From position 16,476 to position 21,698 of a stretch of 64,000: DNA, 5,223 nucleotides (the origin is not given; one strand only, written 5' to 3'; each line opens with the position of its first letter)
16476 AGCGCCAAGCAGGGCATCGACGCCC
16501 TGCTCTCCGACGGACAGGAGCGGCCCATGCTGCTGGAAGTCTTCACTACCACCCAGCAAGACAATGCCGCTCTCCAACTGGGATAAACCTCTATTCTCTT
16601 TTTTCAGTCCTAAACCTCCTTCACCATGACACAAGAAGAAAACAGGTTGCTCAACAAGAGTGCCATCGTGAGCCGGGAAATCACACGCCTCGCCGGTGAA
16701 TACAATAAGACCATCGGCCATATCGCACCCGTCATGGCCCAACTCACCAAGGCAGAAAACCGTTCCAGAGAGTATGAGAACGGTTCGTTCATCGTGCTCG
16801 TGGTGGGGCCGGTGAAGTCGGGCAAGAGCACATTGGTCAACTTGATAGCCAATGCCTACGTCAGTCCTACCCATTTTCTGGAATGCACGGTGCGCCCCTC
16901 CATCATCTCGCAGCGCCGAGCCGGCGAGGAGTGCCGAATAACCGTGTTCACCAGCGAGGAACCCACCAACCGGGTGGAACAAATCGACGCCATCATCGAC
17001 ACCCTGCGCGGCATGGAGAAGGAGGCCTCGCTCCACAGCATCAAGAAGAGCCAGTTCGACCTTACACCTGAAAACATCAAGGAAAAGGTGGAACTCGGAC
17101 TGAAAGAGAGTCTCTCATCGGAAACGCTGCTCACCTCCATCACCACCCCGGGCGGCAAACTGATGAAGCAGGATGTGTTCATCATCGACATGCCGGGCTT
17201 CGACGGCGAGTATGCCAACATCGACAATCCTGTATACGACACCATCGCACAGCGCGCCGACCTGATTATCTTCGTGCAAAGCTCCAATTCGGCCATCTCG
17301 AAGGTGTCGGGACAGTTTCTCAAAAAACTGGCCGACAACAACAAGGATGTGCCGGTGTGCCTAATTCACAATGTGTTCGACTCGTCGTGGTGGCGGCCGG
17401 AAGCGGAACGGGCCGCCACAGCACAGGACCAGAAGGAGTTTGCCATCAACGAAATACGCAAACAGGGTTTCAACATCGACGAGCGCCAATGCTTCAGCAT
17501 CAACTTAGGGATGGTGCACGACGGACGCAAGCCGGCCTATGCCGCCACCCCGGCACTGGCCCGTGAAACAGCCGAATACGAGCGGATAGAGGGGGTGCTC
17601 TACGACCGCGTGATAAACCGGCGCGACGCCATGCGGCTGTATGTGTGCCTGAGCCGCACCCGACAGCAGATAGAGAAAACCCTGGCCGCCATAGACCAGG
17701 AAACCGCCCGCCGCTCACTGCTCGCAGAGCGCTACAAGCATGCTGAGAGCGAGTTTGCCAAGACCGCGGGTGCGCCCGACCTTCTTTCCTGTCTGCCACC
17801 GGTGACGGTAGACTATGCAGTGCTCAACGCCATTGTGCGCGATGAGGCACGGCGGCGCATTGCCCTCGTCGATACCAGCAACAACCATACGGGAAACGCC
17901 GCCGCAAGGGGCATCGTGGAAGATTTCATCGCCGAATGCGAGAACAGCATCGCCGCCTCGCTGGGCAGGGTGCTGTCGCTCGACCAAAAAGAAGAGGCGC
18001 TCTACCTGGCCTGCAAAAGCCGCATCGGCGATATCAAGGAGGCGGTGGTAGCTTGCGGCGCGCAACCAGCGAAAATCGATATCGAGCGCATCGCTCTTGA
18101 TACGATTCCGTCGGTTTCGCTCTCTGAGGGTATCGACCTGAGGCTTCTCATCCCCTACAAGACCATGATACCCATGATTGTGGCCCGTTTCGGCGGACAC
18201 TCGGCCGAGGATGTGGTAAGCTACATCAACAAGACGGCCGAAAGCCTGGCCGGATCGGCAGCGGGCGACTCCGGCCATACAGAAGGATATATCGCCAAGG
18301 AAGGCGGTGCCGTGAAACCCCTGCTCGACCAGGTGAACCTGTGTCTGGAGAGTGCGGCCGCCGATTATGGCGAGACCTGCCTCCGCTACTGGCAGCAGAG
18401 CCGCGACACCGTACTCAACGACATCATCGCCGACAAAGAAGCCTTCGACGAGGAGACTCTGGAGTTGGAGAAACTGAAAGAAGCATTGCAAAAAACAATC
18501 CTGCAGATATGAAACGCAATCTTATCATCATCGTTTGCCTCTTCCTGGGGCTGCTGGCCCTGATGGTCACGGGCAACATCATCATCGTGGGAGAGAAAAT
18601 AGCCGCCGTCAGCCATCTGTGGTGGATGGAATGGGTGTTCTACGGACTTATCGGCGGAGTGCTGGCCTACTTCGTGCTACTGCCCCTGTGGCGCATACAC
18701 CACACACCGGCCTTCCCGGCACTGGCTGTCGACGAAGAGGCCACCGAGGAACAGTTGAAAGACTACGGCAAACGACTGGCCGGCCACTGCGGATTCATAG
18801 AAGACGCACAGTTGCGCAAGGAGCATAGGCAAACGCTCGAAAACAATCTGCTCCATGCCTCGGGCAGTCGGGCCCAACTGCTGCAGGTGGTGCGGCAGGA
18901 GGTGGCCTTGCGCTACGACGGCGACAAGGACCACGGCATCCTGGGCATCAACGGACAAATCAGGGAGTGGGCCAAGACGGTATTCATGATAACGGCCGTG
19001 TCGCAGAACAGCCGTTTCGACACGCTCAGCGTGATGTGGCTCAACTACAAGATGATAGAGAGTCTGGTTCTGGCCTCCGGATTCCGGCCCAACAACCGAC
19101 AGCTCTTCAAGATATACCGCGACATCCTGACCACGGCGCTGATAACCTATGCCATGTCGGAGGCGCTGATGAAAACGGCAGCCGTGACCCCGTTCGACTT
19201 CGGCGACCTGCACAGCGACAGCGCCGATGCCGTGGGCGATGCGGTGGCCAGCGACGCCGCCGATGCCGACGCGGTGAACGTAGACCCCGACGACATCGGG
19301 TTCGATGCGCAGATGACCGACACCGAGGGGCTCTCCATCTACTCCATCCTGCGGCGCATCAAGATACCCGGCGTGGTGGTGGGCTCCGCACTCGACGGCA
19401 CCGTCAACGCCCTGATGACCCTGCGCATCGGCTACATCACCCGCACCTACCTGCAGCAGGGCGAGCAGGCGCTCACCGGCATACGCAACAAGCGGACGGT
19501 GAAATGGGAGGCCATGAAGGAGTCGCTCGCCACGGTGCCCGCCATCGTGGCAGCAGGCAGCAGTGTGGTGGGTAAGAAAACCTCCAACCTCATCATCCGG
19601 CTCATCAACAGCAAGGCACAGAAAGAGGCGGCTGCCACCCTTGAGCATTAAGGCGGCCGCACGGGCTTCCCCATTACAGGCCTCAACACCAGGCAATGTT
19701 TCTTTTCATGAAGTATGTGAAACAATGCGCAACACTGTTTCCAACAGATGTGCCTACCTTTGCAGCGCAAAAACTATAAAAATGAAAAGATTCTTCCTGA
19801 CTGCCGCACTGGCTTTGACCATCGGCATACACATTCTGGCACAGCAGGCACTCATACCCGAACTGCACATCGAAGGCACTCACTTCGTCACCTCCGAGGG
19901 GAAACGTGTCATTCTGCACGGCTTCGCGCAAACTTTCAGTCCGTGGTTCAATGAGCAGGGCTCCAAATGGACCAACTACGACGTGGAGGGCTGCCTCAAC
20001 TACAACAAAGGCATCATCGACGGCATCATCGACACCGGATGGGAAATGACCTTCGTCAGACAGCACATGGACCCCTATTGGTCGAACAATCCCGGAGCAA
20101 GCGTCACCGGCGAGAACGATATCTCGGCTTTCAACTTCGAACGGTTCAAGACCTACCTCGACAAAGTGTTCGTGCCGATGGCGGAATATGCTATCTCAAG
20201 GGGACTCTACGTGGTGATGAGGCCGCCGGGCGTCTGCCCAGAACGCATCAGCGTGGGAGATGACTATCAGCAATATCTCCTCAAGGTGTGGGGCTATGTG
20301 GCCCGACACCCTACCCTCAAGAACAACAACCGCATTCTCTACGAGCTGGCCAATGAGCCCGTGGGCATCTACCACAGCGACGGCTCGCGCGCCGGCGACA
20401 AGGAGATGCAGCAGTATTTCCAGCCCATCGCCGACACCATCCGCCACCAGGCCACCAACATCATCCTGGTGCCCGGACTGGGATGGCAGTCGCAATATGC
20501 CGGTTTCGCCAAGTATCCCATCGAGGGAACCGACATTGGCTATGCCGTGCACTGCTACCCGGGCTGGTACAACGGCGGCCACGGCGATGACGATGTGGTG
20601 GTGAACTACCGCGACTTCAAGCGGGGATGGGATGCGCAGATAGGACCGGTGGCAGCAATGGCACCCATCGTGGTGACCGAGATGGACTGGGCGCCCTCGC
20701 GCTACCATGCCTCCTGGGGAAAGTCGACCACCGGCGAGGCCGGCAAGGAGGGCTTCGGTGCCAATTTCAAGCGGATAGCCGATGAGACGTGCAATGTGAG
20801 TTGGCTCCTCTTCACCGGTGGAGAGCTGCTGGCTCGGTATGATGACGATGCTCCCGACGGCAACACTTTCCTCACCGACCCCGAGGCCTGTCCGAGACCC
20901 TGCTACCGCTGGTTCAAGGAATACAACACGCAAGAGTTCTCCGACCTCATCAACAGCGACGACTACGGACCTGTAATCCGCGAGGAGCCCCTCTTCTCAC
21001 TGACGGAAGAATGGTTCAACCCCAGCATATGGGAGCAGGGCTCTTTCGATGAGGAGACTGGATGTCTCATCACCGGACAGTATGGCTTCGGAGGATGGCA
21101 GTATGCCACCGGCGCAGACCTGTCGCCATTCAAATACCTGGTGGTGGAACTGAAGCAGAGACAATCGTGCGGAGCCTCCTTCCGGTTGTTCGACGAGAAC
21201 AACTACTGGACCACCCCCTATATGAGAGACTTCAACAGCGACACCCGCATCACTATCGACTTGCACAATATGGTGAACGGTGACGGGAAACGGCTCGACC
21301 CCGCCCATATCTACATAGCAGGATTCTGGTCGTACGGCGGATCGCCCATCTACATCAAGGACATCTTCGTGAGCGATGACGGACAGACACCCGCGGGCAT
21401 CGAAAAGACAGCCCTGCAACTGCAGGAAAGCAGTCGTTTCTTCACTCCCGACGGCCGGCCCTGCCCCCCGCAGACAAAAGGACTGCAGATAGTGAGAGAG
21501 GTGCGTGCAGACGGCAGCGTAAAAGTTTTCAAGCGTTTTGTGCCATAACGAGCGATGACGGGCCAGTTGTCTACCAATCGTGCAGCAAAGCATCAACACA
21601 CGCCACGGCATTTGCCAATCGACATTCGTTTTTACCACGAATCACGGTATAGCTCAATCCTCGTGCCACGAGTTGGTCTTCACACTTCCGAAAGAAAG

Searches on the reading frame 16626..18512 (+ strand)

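Call 44: search_protein_families(library=pfam, proteins=[window:16626-18512:+], max_evalue=0.00001)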
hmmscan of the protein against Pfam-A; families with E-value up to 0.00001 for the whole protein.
window:16626-18512:+ (628 aa): 2 families
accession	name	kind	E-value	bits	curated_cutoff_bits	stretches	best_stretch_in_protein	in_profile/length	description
PF00350.29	Dynamin_N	-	2.4e-22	80.2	27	1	57-249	1-167/168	Dynamin family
PF01926.29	MMR_HSR1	-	2.5e-07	31.2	21.9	0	57-246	2-109/113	50S ribosome-binding GTPase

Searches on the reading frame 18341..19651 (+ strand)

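Call 44: search_protein_families(library=pfam, proteins=[window:18341-19651:+], max_evalue=0.00001)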
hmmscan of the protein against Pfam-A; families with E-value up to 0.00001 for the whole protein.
window:18341-19651:+ (436 aa): 1 family
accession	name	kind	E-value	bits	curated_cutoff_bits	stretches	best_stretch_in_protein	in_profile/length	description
PF05128.17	DUF697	-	5.3e-08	33.2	27.7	0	206-270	25-89/162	Domain of unknown function (DUF697)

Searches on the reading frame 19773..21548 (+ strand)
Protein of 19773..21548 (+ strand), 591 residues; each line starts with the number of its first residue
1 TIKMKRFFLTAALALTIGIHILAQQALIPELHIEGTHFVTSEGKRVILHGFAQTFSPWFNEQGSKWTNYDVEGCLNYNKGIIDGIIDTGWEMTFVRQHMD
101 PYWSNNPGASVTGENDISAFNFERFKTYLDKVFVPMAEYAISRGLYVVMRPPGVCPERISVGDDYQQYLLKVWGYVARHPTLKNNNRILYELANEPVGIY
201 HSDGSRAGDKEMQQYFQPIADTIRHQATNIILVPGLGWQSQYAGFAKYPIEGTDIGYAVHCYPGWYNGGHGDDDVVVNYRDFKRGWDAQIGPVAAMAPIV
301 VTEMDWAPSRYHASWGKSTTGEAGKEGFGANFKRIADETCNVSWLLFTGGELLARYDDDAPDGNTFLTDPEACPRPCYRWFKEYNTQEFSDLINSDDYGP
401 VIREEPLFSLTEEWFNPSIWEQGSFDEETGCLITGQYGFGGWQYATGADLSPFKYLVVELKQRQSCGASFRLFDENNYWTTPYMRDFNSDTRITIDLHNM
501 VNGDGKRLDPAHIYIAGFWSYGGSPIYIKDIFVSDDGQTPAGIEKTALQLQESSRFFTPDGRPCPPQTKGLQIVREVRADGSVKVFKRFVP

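Call 44: search_protein_families(library=pfam, proteins=[window:19773-21548:+], max_evalue=0.00001)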
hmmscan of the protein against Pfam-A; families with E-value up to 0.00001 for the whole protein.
window:19773-21548:+ (591 aa): 1 family
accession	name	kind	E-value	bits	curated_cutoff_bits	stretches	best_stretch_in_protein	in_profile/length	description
PF00150.24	Cellulase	-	1.6e-14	54.5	23.5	1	90-275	33-206/272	Cellulase (glycosyl hydrolase family 5)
